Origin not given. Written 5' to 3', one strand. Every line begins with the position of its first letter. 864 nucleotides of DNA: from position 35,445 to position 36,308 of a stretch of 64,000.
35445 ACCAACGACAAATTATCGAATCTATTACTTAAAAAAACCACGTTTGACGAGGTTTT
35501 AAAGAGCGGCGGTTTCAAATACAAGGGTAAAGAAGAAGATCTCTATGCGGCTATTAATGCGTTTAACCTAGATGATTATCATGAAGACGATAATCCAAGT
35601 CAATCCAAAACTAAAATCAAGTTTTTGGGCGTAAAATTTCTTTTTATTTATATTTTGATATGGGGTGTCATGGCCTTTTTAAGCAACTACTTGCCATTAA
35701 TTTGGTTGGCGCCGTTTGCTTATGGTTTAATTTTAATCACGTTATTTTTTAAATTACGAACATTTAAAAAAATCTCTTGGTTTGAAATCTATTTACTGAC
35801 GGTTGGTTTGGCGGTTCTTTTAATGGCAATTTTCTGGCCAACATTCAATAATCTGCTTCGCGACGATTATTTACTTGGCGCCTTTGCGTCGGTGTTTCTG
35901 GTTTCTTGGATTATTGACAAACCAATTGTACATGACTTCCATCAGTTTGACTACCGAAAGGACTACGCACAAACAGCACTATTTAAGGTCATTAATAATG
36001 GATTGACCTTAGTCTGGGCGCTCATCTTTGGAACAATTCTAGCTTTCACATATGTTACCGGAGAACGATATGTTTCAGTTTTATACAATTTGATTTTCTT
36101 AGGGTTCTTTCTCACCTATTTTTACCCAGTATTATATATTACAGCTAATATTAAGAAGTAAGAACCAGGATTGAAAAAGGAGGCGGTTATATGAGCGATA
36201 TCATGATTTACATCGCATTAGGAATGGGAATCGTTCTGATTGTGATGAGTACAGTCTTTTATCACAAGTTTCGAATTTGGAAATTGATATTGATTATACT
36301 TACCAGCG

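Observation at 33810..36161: Novel domain architecture: FAD-dependent oxidoreductase + SCP2 lipid-carrier domain + polytopic membrane domain in one 786-aa protein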

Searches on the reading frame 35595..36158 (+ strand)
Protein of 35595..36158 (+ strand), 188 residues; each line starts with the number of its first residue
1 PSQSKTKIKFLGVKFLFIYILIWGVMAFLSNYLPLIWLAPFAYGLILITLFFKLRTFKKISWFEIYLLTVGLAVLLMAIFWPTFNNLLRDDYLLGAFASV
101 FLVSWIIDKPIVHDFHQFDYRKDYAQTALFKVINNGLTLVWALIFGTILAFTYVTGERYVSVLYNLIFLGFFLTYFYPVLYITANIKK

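Call 36: predict_structure(alignment_id=A2)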
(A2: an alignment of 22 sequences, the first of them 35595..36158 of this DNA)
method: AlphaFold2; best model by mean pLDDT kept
length: 188 residues; sequences in the alignment: 22
mean_pLDDT: 89.8   pTM: 0.86
mean pLDDT of the five models: 89.8, 89.4, 89.1, 89.0, 88.8
residues with pLDDT >= 90: 134; 70-90: 40; 50-70: 11; < 50: 3
segments of 3 or more residues with pLDDT < 50: none
pLDDT, mean of each block of 10 residues (from residue 1): 61 95 95 95 98 93 96 97 93 95 96 92 87 94 95 78 90 87 67
secondary structure, 60 per line:
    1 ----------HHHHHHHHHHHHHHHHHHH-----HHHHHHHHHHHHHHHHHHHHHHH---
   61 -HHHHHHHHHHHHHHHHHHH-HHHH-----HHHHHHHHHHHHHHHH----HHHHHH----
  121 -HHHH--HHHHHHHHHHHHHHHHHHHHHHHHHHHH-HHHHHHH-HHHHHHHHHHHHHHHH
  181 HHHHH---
elements in order: H11-29 H35-57 H62-80 H82-85 H91-106 H111-116 H122-125 H128-155 H157-163 H165-185

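Call 38: search_protein_representatives(alignment_id=A2)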
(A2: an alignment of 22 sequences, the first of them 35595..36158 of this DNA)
Query: 22 sequences, 188 profile positions. Proteins with E-value up to 0.001 (for the whole library): 43; up to 1e-10: 19; up to 1e-30: 11. The best 43 are listed.
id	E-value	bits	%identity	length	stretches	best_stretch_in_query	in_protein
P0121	4.7e-66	238.8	-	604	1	5-188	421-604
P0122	7.8e-65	234.8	-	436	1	5-188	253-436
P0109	1.9e-64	233.5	-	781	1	2-188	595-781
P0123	1.5e-63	230.6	-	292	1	3-188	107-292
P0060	4.7e-62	225.7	-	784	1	2-188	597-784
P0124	3.4e-61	222.9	-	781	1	4-188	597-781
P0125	4.0e-58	212.9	-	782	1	6-188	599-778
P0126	2.2e-57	210.5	-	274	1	6-187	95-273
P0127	1.3e-54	201.5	-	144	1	45-188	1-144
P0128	3.4e-51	190.3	-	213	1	3-188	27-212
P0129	1.6e-34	136.0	-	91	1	100-187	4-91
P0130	1.4e-29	119.9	-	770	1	8-188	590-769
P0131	3.6e-29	118.5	-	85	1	105-188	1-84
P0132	2.9e-28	115.5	-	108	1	81-172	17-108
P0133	7.3e-24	101.2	-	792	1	41-187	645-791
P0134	2.3e-20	89.8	-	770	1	9-187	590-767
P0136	1.8e-14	70.6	-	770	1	8-188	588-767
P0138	2.9e-10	56.9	-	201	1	39-182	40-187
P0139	3.8e-10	56.5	-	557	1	42-181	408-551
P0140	5.8e-10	55.9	-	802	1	8-179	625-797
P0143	2.2e-07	47.5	-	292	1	11-179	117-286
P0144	2.3e-07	47.4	-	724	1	33-184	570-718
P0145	1.8e-05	41.2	-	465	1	27-186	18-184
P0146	2.8e-05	40.6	-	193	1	42-186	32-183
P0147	3.2e-05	40.4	-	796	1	37-179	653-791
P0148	3.5e-05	40.3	-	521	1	31-180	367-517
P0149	4.3e-05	40.0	-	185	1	42-183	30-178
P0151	7.8e-05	39.1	-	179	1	16-182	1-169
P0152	8.4e-05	39.0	-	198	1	41-179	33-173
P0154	1.3e-04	38.5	-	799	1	30-181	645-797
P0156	1.4e-04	38.4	-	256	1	43-182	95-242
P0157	1.8e-04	38.0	-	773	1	7-187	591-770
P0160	4.5e-04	36.7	-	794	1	18-179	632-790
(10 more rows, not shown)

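Call 39: search_protein_families(library=pfam, proteins=[P0130, P0133, P0134, P0136, P0140, P0144, P0147, P0154, P0157, P0160], max_evalue=0.01)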
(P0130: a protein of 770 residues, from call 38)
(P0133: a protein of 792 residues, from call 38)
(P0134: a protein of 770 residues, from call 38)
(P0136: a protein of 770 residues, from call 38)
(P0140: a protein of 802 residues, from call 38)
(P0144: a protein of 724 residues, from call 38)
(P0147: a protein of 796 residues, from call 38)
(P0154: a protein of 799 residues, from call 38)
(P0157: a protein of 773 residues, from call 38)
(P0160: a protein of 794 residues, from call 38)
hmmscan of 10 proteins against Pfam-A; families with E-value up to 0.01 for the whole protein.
P0130 (770 aa): 3 families
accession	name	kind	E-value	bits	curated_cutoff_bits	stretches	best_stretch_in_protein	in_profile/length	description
PF14864.11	Alkyl_sulf_C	-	1.6e-05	25.6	27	1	477-572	16-114/125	Alkyl sulfatase C-terminal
PF16453.11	IQ_SEC7_PH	-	0.00067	20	27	1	77-135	74-130/135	PH domain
PF07992.20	Pyr_redox_2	-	0.0035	17.2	26.1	0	4-42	1-31/291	Pyridine nucleotide-disulphide oxidoreductase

P0133 (792 aa): 2 families
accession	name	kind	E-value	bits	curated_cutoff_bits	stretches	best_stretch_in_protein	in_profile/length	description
PF14864.11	Alkyl_sulf_C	-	3.1e-06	27.9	27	1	503-582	32-114/125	Alkyl sulfatase C-terminal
PF02036.22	SCP2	-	2.6e-05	24.9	21.3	1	505-581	21-100/101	SCP-2 sterol transfer family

P0134 (770 aa): 6 families
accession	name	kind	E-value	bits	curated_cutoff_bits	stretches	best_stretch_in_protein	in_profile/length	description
PF02036.22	SCP2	-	0.00071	20.3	21.3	1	499-570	23-96/101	SCP-2 sterol transfer family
PF14864.11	Alkyl_sulf_C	-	0.0011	19.7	27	1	507-575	45-114/125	Alkyl sulfatase C-terminal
PF07992.20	Pyr_redox_2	-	0.0011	18.9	26.1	1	4-33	1-30/291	Pyridine nucleotide-disulphide oxidoreductase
PF01946.23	Thi4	-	0.0025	17.5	26.2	1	3-36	17-49/235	Thi4 family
PF13450.12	NAD_binding_8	-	0.0032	18.1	21.9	1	8-32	1-25/68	NAD(P)-binding Rossmann-like domain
PF00890.30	FAD_binding_2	-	0.0095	15.6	20.4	0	5-31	1-27/414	FAD binding domain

P0136 (770 aa): 0 families

P0140 (802 aa): 14 families
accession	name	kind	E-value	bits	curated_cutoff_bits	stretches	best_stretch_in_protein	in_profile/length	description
PF01593.30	Amino_oxidase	-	3.6e-23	83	19.8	1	12-486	1-443/443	Flavin containing amine oxidoreductase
PF01266.30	DAO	-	1.2e-11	45.2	27.9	1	4-39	1-37/353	FAD dependent oxidoreductase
PF12831.13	FAD_oxidored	-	2.7e-10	40.6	27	1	4-44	1-41/416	FAD dependent oxidoreductase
PF13450.12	NAD_binding_8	-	3.1e-10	40.6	21.9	1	7-69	1-58/68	NAD(P)-binding Rossmann-like domain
PF00890.30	FAD_binding_2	-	8.9e-10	38.8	20.4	1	4-42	1-38/414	FAD binding domain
PF02036.22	SCP2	-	9.4e-10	39.2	21.3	1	527-606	15-96/101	SCP-2 sterol transfer family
PF07992.20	Pyr_redox_2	-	2e-07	31.2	26.1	1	3-38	1-38/291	Pyridine nucleotide-disulphide oxidoreductase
PF03486.20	HI0933_like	-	3.6e-06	27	50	1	4-34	2-32/244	HI0933-like protein Rossmann domain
PF01946.23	Thi4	-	2.4e-05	24.1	26.2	1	2-39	17-55/235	Thi4 family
PF01134.28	GIDA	-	4.2e-05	23.2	22.1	1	4-34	1-31/391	Glucose inhibited division protein A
PF14864.11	Alkyl_sulf_C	-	5.5e-05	23.8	27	1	509-606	10-109/125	Alkyl sulfatase C-terminal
PF01494.25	FAD_binding_3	-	6.4e-05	22.8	22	1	2-34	1-33/349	FAD binding domain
PF00070.33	Pyr_redox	-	0.00062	20.7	22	0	5-33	2-30/82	Pyridine nucleotide-disulphide oxidoreductase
PF00996.24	GDI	-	0.00077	18.6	23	0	199-286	212-297/436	GDP dissociation inhibitor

P0144 (724 aa): 0 families

P0147 (796 aa): 15 families
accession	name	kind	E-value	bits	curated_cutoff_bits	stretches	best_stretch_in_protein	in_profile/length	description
PF01593.30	Amino_oxidase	-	5.7e-22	79.1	19.8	1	11-489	1-443/443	Flavin containing amine oxidoreductase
PF01266.30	DAO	-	2.7e-12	47.3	27.9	1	3-38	1-37/353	FAD dependent oxidoreductase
PF13450.12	NAD_binding_8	-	3.3e-12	46.9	21.9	1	6-62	1-52/68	NAD(P)-binding Rossmann-like domain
PF12831.13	FAD_oxidored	-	2.4e-11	44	27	1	3-40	1-38/416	FAD dependent oxidoreductase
PF02036.22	SCP2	-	1.6e-10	41.7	21.3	1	525-607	14-98/101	SCP-2 sterol transfer family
PF00890.30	FAD_binding_2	-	2.8e-10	40.4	20.4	1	3-40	1-38/414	FAD binding domain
PF03486.20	HI0933_like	-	5.8e-08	32.9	50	1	3-37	2-36/244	HI0933-like protein Rossmann domain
PF07992.20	Pyr_redox_2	-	2.2e-07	31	26.1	1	2-36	1-31/291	Pyridine nucleotide-disulphide oxidoreductase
PF14864.11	Alkyl_sulf_C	-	4.3e-07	30.6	27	1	521-612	23-116/125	Alkyl sulfatase C-terminal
PF01134.28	GIDA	-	9.8e-07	28.6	22.1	1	3-37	1-36/391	Glucose inhibited division protein A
PF01494.25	FAD_binding_3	-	3.8e-06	26.8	22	1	2-35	2-35/349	FAD binding domain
PF00070.33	Pyr_redox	-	3.8e-05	24.6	22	1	4-37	2-35/82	Pyridine nucleotide-disulphide oxidoreductase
PF01946.23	Thi4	-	4.8e-05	23.2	26.2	1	3-38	19-55/235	Thi4 family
PF00996.24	GDI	-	6.9e-05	22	23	0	2-41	5-44/436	GDP dissociation inhibitor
PF13738.12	Pyr_redox_3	-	0.0005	19.9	30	1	5-45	1-41/305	Pyridine nucleotide-disulphide oxidoreductase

P0154 (799 aa): 12 families
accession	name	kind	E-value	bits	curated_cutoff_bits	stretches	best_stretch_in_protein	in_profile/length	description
PF01593.30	Amino_oxidase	-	8.3e-13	48.8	19.8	1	11-265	1-248/443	Flavin containing amine oxidoreductase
PF13450.12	NAD_binding_8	-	3.3e-11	43.7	21.9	1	6-78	1-68/68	NAD(P)-binding Rossmann-like domain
PF14864.11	Alkyl_sulf_C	-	2.5e-10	41.1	27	1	507-604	10-108/125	Alkyl sulfatase C-terminal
PF01266.30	DAO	-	7.5e-08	32.7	27.9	1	3-36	1-35/353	FAD dependent oxidoreductase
PF02036.22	SCP2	-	2.6e-07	31.4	21.3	1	522-600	12-91/101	SCP-2 sterol transfer family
PF12831.13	FAD_oxidored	-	1.8e-05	24.7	27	1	4-54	2-52/416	FAD dependent oxidoreductase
PF00890.30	FAD_binding_2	-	3.6e-05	23.6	20.4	1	4-35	2-33/414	FAD binding domain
PF07992.20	Pyr_redox_2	-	0.00017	21.6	26.1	1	3-38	2-38/291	Pyridine nucleotide-disulphide oxidoreductase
PF01494.25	FAD_binding_3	-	0.00019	21.2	22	1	3-33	3-33/349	FAD binding domain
PF03486.20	HI0933_like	-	0.00063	19.7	50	0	3-36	2-35/244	HI0933-like protein Rossmann domain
PF01946.23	Thi4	-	0.00075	19.2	26.2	1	3-38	19-55/235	Thi4 family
PF00070.33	Pyr_redox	-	0.0038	18.1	22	1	3-32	1-30/82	Pyridine nucleotide-disulphide oxidoreductase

P0157 (773 aa): 0 families

P0160 (794 aa): 14 families
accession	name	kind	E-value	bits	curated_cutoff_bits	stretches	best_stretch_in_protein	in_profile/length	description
PF01593.30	Amino_oxidase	-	2.7e-15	57.1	19.8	1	13-489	1-443/443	Flavin containing amine oxidoreductase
PF13450.12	NAD_binding_8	-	1.4e-11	44.9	21.9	1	8-67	1-55/68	NAD(P)-binding Rossmann-like domain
PF12831.13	FAD_oxidored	-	3.1e-11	43.6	27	1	5-56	1-52/416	FAD dependent oxidoreductase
PF01266.30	DAO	-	6.4e-11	42.8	27.9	1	5-40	1-36/353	FAD dependent oxidoreductase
PF02036.22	SCP2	-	1.9e-08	35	21.3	1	517-598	11-94/101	SCP-2 sterol transfer family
PF00890.30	FAD_binding_2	-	1.4e-07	31.5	20.4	1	5-37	1-33/414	FAD binding domain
PF01946.23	Thi4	-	8e-07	29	26.2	1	4-41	18-56/235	Thi4 family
PF07992.20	Pyr_redox_2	-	1.8e-06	28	26.1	1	4-34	1-33/291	Pyridine nucleotide-disulphide oxidoreductase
PF03486.20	HI0933_like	-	2.5e-06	27.5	50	1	5-35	2-32/244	HI0933-like protein Rossmann domain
PF01134.28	GIDA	-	1.5e-05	24.7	22.1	1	5-35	1-31/391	Glucose inhibited division protein A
PF14864.11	Alkyl_sulf_C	-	8.2e-05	23.3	27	1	504-598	11-107/125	Alkyl sulfatase C-terminal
PF01494.25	FAD_binding_3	-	0.00031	20.5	22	1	5-35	3-33/349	FAD binding domain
PF00070.33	Pyr_redox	-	0.00072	20.5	22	1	6-34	2-30/82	Pyridine nucleotide-disulphide oxidoreductase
PF13738.12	Pyr_redox_3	-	0.0023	17.7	30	0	7-36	1-31/305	Pyridine nucleotide-disulphide oxidoreductase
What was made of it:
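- Closest known: RabGDI / Rab escort protein. Same: Faint PF00996 GDI hits occur on the clostridial homologues (call 39).
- The clostridial members score Amino_oxidase up to 3.6e-23 and SCP2 up to 1.6e-10, both above threshold (call 39).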

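Call 40: search_protein_families(library=pfam, proteins=[P0138, P0139, P0145, P0146, P0148, P0149, P0151, P0152, P0143, P0156], max_evalue=0.01)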
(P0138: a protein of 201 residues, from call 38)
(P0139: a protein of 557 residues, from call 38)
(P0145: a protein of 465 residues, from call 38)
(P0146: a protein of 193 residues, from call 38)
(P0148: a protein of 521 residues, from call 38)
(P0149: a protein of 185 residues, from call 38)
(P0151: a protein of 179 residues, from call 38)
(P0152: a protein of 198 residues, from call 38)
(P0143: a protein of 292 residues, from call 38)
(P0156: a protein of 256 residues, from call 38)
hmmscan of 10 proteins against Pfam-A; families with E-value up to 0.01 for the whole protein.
P0138 (201 aa): 0 families

P0139 (557 aa): 4 families
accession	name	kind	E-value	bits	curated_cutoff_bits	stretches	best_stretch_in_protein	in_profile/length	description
PF03358.20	FMN_red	-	7.4e-19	68.3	24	1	3-107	2-96/152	NADPH-dependent FMN reductase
PF02525.22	Flavodoxin_2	-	7.3e-13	49.1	27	1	2-108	1-104/198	Flavodoxin-like fold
PF02036.22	SCP2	-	1.1e-11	45.4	21.3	1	260-347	12-100/101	SCP-2 sterol transfer family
PF14864.11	Alkyl_sulf_C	-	3.5e-06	27.7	27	1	258-351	23-117/125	Alkyl sulfatase C-terminal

P0145 (465 aa): 11 families
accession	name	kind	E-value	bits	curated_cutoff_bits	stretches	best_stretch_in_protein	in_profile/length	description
PF00561.26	Abhydrolase_1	-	7.5e-19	68.8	25.8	2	228-335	12-118/245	alpha/beta hydrolase fold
PF12697.13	Abhydrolase_6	-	1.9e-13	52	26.3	1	219-458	1-214/217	Alpha/beta hydrolase family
PF12146.15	Hydrolase_4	-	3.8e-08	33.3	27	1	244-451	32-235/239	Serine aminopeptidase, S33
PF01738.24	DLH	-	7.7e-05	22.8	21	0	263-311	75-122/217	Dienelactone hydrolase family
PF05057.20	DUF676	-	0.00013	22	20.3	1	245-302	38-95/217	Putative serine esterase (DUF676)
PF00975.26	Thioesterase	-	0.00037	21.2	26.4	1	244-335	28-117/226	Thioesterase domain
PF10230.15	LIDHydrolase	-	0.0004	20.6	27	1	269-321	68-121/262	Lipid-droplet associated hydrolase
PF08840.17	BAAT_C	-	0.00048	20.7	20.9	1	278-450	15-160/210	BAAT / Acyl-CoA thioester hydrolase C terminal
PF00326.27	Peptidase_S9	-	0.00073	19.5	22.6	0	258-309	37-88/213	Prolyl oligopeptidase family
PF07859.19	Abhydrolase_3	-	0.0079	16.4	25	0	237-359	21-147/210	alpha/beta hydrolase fold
PF03959.19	FSH1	-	0.0081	16.3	21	0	267-445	83-197/211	Serine hydrolase (FSH1)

P0146 (193 aa): 1 family
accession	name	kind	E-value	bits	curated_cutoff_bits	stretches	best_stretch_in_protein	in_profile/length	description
PF20134.4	DUF6524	-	0.004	17.3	27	1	29-98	36-102/131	Family of unknown function (DUF6524)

P0148 (521 aa): 2 families
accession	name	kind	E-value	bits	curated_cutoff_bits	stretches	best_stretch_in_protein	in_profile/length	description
PF14864.11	Alkyl_sulf_C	-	2.1e-14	54.3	27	2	10-112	12-115/125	Alkyl sulfatase C-terminal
PF02036.22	SCP2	-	1.3e-10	42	21.3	1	250-329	19-100/101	SCP-2 sterol transfer family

P0149 (185 aa): 0 families

P0151 (179 aa): 0 families

P0152 (198 aa): 0 families

P0143 (292 aa): 1 family
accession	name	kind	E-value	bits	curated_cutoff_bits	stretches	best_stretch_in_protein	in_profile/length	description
PF02036.22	SCP2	-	2.9e-08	34.4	21.3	1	15-102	12-100/101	SCP-2 sterol transfer family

P0156 (256 aa): 0 families
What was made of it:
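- Modularity of the lipid-handling part: SCP2+TM recurs with FMN_red, with a second SCP2, alone, and TM recurs with an alpha/beta-hydrolase (calls 38, 40).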

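Call 43: find_encoding_contigs(protein=P0140, flank=6000, max_places=2)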
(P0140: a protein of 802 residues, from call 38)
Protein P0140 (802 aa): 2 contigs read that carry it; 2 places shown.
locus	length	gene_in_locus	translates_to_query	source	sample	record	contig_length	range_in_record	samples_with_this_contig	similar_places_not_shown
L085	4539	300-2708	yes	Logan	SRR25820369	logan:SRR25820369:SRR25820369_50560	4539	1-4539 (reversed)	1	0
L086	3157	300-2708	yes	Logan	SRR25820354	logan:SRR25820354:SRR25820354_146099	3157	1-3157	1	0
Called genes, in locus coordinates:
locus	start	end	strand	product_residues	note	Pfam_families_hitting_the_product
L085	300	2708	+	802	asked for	PF00890:FAD_binding_2, PF01266:DAO (weak), PF01593:Amino_oxidase, PF01946:Thi4 (faint), PF07992:Pyr_redox_2 (weak), PF12831:FAD_oxidored, PF13450:NAD_binding_8, PF02036:SCP2, +1 more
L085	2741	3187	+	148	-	PF04397:LytTR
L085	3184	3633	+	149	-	-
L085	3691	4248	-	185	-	PF00857:Isochorismatase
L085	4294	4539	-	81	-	?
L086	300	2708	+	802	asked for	PF00890:FAD_binding_2, PF01266:DAO (weak), PF01593:Amino_oxidase, PF01946:Thi4 (faint), PF07992:Pyr_redox_2 (weak), PF12831:FAD_oxidored, PF13450:NAD_binding_8, PF02036:SCP2, +1 more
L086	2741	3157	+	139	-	?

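Call 45: find_encoding_contigs(protein=P0147, flank=6000, max_places=2)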
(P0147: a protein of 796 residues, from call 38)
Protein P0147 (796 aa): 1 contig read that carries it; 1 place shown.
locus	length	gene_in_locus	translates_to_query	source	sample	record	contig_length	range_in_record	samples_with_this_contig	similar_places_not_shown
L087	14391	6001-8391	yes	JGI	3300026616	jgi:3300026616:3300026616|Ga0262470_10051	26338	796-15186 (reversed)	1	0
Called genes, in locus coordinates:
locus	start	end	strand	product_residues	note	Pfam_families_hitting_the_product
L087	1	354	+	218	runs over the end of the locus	PF04542:Sigma70_r2, PF04545:Sigma70_r4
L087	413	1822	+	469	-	PF00171:Aldedh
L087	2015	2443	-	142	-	-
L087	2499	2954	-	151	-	-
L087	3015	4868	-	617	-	PF00122:E1-E2_ATPase, PF00702:Hydrolase, PF08282:Hydrolase_3 (weak)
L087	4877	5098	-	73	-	PF00403:HMA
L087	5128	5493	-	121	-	PF01022:HTH_5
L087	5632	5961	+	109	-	PF01022:HTH_5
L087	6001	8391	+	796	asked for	PF00890:FAD_binding_2, PF01266:DAO, PF01494:FAD_binding_3 (weak), PF01593:Amino_oxidase, PF12831:FAD_oxidored, PF13450:NAD_binding_8, PF02036:SCP2, PF14864:Alkyl_sulf_C (weak), +3 more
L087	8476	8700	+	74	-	-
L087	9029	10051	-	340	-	PF00294:PfkB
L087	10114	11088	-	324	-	PF01081:Aldolase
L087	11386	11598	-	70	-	-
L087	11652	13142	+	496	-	PF07690:MFS_1, PF13347:MFS_2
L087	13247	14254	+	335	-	PF03480:DctP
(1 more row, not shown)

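Call 46: find_encoding_contigs(protein=P0130, flank=6000, max_places=2)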
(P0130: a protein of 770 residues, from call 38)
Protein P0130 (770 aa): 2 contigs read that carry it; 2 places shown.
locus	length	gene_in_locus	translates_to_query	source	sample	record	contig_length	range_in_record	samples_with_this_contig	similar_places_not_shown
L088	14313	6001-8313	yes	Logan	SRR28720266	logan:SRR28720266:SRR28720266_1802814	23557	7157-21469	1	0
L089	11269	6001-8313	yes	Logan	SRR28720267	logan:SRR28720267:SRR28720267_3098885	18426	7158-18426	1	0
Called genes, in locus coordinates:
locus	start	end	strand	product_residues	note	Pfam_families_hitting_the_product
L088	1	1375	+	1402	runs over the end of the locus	-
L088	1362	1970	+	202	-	-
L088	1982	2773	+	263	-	PF02457:DAC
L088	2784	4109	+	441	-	PF02878:PGM_PMM_I, PF02879:PGM_PMM_II, PF02880:PGM_PMM_III, PF00408:PGM_PMM_IV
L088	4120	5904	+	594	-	PF13522:GATase_6, PF13537:GATase_7, PF01380:SIS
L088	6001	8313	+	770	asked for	PF14864:Alkyl_sulf_C (faint)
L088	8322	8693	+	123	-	PF02142:MGS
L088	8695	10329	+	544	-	PF00990:GGDEF (weak)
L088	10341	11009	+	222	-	PF01128:IspD, PF12804:NTP_transf_3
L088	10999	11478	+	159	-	PF02542:YgbB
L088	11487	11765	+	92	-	PF06265:YutD-like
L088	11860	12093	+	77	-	PF01106:NifU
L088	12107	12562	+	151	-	PF02681:DUF212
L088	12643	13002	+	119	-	PF00575:S1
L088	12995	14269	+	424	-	PF00342:PGI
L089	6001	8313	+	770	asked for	PF14864:Alkyl_sulf_C (faint)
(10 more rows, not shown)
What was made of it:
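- In the sister ~770-aa clade the order is cdaA-glmM-glmS-target (call 46), so the adjacency is best explained by loss of glmMS from an inherited block.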

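Call 47: find_encoding_contigs(protein=P0154, flank=6000, max_places=2)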
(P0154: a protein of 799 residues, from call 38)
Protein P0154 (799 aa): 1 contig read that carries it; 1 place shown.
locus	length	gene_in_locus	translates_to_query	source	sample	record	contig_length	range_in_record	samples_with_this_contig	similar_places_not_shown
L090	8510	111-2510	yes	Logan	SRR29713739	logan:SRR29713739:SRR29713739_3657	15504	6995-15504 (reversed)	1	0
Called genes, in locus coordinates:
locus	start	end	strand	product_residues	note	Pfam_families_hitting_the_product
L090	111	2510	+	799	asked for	PF01266:DAO (weak), PF01593:Amino_oxidase, PF13450:NAD_binding_8, PF14864:Alkyl_sulf_C, PF02036:SCP2 (weak)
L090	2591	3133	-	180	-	PF00719:Pyrophosphatase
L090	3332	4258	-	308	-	-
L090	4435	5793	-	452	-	PF01938:TRAM, PF05958:tRNA_U5-meth_tr, PF05175:MTS (weak), PF09445:Methyltransf_15 (weak), PF13649:Methyltransf_25 (faint), PF13847:Methyltransf_31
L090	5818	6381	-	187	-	PF02417:Chromate_transp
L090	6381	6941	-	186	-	PF02417:Chromate_transp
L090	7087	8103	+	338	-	PF03601:Cons_hypoth698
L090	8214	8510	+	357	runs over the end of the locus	PF02729:OTCace_N, PF00185:OTCace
